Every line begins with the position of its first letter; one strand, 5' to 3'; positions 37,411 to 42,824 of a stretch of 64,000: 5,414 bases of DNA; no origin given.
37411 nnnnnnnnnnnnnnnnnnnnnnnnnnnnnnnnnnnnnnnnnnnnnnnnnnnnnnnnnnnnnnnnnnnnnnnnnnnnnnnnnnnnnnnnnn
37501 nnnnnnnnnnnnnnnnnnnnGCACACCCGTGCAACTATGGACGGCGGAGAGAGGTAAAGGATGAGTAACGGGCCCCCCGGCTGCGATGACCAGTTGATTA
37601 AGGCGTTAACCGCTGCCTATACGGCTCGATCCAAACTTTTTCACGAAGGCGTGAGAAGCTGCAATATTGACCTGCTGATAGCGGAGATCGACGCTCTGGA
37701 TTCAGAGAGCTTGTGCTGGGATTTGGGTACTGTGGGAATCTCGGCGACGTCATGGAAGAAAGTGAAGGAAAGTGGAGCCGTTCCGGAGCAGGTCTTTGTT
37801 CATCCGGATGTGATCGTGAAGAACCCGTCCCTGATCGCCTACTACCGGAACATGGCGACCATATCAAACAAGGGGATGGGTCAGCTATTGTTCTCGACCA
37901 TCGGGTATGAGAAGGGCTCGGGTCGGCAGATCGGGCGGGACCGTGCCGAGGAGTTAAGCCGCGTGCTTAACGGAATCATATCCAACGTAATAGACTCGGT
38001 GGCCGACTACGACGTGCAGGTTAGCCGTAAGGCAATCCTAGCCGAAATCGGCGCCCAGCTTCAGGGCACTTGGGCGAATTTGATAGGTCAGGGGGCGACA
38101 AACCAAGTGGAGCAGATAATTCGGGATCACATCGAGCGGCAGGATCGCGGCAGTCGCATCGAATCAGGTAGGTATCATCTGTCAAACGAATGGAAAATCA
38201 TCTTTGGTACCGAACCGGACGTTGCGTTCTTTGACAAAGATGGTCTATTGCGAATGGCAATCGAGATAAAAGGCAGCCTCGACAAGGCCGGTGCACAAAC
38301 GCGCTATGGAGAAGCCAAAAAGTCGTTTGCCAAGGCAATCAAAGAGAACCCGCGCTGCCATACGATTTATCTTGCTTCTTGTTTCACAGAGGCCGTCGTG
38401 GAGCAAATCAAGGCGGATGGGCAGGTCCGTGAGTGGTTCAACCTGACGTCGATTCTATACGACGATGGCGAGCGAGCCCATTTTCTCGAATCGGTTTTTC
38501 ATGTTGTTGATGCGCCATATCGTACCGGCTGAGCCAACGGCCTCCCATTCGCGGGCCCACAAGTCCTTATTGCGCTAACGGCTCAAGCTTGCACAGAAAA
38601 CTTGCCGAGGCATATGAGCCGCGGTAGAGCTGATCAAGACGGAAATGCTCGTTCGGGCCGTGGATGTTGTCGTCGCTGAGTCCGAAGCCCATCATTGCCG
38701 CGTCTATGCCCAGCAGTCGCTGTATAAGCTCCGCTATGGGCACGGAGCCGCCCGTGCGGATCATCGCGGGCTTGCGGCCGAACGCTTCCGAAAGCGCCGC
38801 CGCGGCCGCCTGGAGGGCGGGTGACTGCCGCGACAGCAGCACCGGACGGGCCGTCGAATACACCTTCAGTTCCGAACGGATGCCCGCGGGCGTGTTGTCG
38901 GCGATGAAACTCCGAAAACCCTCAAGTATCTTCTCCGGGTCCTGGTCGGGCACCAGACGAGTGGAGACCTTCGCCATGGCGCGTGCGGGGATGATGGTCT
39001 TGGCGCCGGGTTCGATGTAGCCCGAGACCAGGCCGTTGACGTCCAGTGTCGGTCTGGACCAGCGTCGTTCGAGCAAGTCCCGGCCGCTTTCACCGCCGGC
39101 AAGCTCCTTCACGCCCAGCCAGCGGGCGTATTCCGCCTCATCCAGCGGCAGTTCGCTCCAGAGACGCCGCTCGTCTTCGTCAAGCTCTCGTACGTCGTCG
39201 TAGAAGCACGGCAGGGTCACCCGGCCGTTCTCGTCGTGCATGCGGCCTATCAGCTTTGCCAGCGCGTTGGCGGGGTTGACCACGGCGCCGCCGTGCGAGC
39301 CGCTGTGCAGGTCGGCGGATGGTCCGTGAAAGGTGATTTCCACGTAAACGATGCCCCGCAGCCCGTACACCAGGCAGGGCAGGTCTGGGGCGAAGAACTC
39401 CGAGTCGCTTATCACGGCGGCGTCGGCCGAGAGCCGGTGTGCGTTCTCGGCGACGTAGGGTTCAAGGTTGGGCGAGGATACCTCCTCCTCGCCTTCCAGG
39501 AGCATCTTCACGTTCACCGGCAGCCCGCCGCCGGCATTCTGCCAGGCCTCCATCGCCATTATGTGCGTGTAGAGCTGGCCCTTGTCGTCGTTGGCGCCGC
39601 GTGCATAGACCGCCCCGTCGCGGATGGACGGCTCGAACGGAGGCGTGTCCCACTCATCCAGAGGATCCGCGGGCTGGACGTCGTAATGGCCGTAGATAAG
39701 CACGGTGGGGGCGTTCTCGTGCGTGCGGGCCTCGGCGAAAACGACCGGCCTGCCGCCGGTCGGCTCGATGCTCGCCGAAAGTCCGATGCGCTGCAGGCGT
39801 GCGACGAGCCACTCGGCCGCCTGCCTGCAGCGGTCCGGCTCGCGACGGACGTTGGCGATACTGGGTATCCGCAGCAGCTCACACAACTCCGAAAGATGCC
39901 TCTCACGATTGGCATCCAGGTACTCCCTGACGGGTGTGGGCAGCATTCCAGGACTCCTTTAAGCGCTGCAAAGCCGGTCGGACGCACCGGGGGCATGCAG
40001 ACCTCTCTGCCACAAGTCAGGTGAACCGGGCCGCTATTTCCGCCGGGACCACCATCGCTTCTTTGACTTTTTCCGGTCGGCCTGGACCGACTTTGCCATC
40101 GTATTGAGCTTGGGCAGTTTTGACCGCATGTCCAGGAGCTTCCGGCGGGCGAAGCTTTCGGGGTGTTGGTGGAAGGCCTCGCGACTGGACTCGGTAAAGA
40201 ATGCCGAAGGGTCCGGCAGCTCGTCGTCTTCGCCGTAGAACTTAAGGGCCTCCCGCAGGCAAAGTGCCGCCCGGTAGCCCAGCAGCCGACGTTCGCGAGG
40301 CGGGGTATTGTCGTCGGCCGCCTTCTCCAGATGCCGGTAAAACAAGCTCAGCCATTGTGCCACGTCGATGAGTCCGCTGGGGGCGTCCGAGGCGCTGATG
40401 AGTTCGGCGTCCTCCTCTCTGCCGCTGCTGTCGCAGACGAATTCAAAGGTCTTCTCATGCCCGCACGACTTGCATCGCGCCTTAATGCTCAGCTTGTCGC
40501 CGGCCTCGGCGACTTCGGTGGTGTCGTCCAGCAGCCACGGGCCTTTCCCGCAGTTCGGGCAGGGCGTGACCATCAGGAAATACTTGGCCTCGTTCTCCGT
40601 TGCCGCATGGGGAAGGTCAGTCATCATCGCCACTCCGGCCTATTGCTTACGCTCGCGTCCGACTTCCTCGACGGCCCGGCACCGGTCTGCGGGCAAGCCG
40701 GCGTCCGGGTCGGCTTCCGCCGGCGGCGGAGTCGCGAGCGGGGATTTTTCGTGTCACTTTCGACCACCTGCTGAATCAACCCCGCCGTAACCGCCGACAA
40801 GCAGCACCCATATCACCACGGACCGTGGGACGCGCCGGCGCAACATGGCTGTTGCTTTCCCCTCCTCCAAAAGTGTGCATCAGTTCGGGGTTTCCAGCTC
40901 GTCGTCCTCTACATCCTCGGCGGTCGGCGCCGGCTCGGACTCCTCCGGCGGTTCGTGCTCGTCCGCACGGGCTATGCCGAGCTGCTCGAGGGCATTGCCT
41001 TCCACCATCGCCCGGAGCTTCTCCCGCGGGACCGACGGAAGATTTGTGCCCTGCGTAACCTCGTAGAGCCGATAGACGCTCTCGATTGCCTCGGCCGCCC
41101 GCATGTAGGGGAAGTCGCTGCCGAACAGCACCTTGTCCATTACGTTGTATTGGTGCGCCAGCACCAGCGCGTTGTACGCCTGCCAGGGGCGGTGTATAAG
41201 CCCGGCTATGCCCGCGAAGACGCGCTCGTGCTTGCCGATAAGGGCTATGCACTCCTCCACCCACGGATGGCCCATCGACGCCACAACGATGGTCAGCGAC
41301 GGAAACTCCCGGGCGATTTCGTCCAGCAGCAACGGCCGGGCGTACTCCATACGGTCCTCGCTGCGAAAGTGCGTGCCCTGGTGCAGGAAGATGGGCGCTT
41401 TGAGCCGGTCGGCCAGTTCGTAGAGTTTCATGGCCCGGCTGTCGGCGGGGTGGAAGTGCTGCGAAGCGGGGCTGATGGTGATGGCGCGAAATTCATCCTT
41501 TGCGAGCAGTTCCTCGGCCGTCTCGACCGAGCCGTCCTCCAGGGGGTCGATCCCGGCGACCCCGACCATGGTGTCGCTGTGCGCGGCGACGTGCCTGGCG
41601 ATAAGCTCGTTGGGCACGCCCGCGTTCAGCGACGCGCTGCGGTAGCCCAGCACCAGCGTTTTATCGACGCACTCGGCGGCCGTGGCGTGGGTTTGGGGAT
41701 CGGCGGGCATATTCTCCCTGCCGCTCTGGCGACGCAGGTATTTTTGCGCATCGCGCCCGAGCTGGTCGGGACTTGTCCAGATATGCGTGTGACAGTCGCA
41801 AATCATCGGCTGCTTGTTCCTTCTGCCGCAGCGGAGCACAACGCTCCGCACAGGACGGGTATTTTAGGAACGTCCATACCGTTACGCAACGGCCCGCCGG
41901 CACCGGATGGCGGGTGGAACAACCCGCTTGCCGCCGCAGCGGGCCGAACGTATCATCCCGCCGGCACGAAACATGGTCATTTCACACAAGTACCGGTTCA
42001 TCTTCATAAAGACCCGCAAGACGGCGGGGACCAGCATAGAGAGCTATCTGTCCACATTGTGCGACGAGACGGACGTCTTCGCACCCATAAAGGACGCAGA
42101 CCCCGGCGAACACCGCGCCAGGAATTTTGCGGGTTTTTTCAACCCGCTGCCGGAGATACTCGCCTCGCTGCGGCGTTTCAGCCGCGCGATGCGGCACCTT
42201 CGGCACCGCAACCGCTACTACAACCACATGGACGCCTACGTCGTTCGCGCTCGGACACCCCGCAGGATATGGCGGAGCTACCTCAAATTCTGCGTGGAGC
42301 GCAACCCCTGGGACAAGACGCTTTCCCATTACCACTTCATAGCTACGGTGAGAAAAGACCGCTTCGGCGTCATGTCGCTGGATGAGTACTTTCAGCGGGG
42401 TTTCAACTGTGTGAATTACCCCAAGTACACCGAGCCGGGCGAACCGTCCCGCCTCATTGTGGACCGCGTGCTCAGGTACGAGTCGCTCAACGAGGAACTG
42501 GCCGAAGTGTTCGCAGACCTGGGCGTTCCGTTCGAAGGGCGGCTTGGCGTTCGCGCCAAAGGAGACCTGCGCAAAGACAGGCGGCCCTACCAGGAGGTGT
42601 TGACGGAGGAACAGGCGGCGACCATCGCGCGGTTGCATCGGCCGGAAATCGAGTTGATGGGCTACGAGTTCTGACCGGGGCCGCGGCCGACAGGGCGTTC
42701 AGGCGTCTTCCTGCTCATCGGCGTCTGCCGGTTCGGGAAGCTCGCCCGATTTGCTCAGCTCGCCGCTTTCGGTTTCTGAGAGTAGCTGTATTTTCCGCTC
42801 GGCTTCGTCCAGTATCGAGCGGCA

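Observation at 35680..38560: Low-GC two-gene restriction-modification island with an unclassified nuclease partner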

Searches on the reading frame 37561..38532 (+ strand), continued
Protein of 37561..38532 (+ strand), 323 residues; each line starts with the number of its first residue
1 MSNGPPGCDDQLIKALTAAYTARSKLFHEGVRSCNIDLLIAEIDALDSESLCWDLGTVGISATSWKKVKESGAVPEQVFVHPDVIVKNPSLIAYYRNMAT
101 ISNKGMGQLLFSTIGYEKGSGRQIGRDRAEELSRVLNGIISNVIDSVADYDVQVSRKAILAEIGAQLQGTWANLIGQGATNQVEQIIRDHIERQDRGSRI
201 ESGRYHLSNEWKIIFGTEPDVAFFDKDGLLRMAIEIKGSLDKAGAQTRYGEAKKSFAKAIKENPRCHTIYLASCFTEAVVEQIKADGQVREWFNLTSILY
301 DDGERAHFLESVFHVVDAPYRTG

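Call 93: search_protein_representatives(alignment_id=A1)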
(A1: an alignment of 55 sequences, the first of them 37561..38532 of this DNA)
Query: 55 sequences, 319 profile positions. Proteins with E-value up to 0.001 (for the whole library): 609; up to 1e-10: 386; up to 1e-30: 117. The best 150 are listed.
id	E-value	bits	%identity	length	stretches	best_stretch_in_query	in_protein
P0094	3.5e-168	575.1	-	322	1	3-319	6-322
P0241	6.5e-102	357.4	-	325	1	4-313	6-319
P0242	9.3e-97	340.4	-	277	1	4-232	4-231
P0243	5.5e-96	337.9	-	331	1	4-313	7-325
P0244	2.9e-95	335.5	-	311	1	3-314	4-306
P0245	8.3e-90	317.6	-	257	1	6-256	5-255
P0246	1.2e-86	307.2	-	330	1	9-313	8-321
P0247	6.2e-84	298.3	-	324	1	6-314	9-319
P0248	4.5e-81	288.9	-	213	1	7-196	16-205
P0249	1.3e-79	284.1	-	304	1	8-313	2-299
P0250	1.4e-78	280.7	-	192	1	169-318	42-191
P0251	1.8e-71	257.4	-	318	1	7-316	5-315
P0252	6.4e-70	252.2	-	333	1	6-311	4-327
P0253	5.4e-69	249.2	-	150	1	170-318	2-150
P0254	1.1e-68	248.2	-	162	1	4-164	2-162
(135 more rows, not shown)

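Call 99: fold_search(model_id=the predicted structure, library=pdb)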
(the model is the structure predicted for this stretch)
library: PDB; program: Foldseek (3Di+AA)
matches with E <= 10: 304; with E <= 0.001: 2
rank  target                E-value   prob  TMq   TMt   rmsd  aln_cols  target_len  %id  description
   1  1dc1_A                6.0e-06  1.00  0.36  0.37  18.7       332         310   14  RESTRICTION ENZYME BSOBI/DNA COMPLEX STRUCTURE: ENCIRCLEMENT OF THE DNA AND HISTIDINE-CATALYZED HYDROLYSIS WITHIN A CA (released 2001-02-21)
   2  1dc1_B                1.7e-05  1.00  0.36  0.37  11.2       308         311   13  RESTRICTION ENZYME BSOBI/DNA COMPLEX STRUCTURE: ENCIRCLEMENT OF THE DNA AND HISTIDINE-CATALYZED HYDROLYSIS WITHIN A CA (released 2001-02-21)
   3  2gb7_C                1.2e-01  0.16  0.18  0.19  21.4       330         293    9  Metal-depleted Ecl18kI in complex with uncleaved, modified DNA (released 2006-06-20)
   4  7bdv_C                1.4e-01  0.72  0.28  0.27  14.1       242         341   12  Structure of Can2 from Sulfobacillus thermosulfidooxidans in complex with cyclic tetra-adenylate (cA4) (released 2021-03-03)
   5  2fqz_B                1.9e-01  0.20  0.22  0.24  21.3       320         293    8  Metal-depleted Ecl18kI in complex with uncleaved DNA (released 2006-06-20)
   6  2fqz_A                1.9e-01  0.14  0.19  0.21  21.3       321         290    9  Metal-depleted Ecl18kI in complex with uncleaved DNA (released 2006-06-20)
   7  1xmx                  2.5e-01  0.35  0.25  0.22  16.2       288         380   12  Crystal structure of protein VC1899 from Vibrio cholerae (released 2004-11-16)
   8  8z4i_B                3.4e-01  0.25  0.21  0.18  19.3       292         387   11  crystal structure of Cdn1 in complex with cA3 (released 2026-02-04)
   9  7bdv_A                3.7e-01  0.44  0.27  0.25  13.9       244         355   12  Structure of Can2 from Sulfobacillus thermosulfidooxidans in complex with cyclic tetra-adenylate (cA4) (released 2021-03-03)
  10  5gke_A                3.9e-01  0.66  0.19  0.24   7.6       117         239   20  Structure of EndoMS-dsDNA1 complex (released 2016-11-02)
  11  7ohu_b                4.2e-01  0.11  0.20  0.17  21.4       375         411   11  Nog1-TAP associated immature ribosomal particles from S. cerevisiae after rpL2 expression shut down, population B (released 2021-11-03)
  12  8fx9                  4.6e-01  0.13  0.14  0.24  17.2       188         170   14  Crystal strucutre of Mycobacterium tuberculosis Mycothiol-S-transferase enzyme (released 2023-04-05)
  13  1knv_B                5.1e-01  0.23  0.21  0.23  13.3       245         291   13  Bse634I restriction endonuclease (released 2002-02-27)
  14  7bdv_B                5.4e-01  0.25  0.24  0.23  16.1       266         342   12  Structure of Can2 from Sulfobacillus thermosulfidooxidans in complex with cyclic tetra-adenylate (cA4) (released 2021-03-03)
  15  3fwz_A                5.6e-01  0.75  0.15  0.32   8.4        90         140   18  Crystal structure of TrkA-N domain of inner membrane protein ybaL from Escherichia coli (released 2009-02-10)
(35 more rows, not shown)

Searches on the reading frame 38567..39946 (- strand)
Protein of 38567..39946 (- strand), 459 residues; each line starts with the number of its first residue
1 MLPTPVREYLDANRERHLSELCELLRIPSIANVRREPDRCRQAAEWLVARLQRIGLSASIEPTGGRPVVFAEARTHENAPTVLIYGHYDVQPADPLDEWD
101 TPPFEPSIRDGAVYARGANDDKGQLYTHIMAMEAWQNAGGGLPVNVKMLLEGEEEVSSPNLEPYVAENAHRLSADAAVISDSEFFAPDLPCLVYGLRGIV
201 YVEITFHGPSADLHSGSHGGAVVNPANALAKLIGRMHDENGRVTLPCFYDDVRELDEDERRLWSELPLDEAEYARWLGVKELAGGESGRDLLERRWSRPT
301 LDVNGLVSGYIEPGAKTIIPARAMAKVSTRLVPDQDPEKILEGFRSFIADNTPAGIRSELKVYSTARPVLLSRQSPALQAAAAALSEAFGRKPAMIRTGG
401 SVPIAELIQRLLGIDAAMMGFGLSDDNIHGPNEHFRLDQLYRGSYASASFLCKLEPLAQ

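Call 3: search_protein_families(library=pfam, proteins=[window:38567-39946:-], max_evalue=0.1)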
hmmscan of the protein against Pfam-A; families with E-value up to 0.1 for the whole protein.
window:38567-39946:- (459 aa): 2 families
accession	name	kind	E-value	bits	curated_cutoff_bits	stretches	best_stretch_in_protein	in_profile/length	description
PF01546.33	Peptidase_M20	-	3.2e-33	115.8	24.6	1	83-451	1-204/206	Peptidase family M20/M25/M40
PF07687.19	M20_dimer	-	4.9e-16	59.1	21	1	194-353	1-104/107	Peptidase dimerisation domain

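Call 57: find_related_loci(query=window:38567-39946:-, collection=metagenome_contigs, flank=7000)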
Query window:38567-39946:- (459 aa) in metagenome_contigs; peptide patterns used: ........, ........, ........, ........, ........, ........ (x = any residue, [..] = any of these).
428 stretches matched a pattern; 192 encode a relative of the query (tblastn E <= 1e-3); the best 80 are kept; 80 distinct loci.
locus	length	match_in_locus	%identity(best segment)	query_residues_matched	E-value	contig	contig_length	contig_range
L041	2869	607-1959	63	1-454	0e+0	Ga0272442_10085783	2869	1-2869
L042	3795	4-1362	58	1-454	0e+0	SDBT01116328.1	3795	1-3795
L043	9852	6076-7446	59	1-454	7e-172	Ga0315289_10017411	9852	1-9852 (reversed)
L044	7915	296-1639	50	6-454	9e-146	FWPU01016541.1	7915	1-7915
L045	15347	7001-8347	48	6-454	7e-144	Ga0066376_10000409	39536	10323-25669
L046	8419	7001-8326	50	6-448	5e-144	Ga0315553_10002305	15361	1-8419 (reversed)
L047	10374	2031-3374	51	6-454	6e-143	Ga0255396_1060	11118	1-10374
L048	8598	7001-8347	48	6-454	1e-142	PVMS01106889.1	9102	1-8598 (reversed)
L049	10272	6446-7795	49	6-454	3e-141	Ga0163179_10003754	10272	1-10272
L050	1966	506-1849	50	6-454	2e-151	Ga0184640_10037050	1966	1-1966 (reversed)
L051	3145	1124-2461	49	4-454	1e-145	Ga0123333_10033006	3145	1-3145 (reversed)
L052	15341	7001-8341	46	4-451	4e-138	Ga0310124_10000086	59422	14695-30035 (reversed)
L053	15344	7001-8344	50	6-454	4e-137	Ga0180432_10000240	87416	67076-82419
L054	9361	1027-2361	46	6-451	2e-136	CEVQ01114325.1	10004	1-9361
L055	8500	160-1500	46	4-451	2e-136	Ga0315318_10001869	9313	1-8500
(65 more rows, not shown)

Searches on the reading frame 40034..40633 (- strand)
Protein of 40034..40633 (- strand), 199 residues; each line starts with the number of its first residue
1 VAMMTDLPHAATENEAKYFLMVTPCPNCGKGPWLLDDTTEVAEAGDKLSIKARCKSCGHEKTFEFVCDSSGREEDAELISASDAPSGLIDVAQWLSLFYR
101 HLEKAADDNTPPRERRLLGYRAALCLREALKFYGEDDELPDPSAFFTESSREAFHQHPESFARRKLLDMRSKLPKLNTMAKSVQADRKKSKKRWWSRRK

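Call 78: search_protein_families(library=pfam, proteins=[window:40034-40633:-], max_evalue=0.001)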
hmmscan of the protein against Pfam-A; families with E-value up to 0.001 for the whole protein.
window:40034-40633:- (199 aa): 1 family
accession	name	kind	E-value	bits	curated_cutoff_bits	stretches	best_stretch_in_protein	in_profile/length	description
PF14354.12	Lar_restr_allev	-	0.00017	22.2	28.6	1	23-81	4-53/58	Restriction alleviation protein Lar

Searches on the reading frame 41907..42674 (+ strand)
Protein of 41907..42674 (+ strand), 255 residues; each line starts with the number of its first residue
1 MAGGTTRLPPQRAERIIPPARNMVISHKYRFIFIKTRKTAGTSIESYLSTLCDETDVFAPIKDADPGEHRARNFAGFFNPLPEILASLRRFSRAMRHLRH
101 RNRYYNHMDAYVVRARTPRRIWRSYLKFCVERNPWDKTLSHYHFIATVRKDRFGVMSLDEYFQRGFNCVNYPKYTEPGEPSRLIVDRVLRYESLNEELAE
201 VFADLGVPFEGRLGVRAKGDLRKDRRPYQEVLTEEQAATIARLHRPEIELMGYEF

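Call 78: search_protein_families(library=pfam, proteins=[window:41907-42674:+], max_evalue=0.001)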
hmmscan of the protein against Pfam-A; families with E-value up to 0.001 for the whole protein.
window:41907-42674:+ (255 aa): 1 family
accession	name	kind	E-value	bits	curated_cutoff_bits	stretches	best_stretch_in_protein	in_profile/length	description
PF03567.20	Sulfotransfer_2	-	7.3e-06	26.7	22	1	22-145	2-103/252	Sulfotransferase family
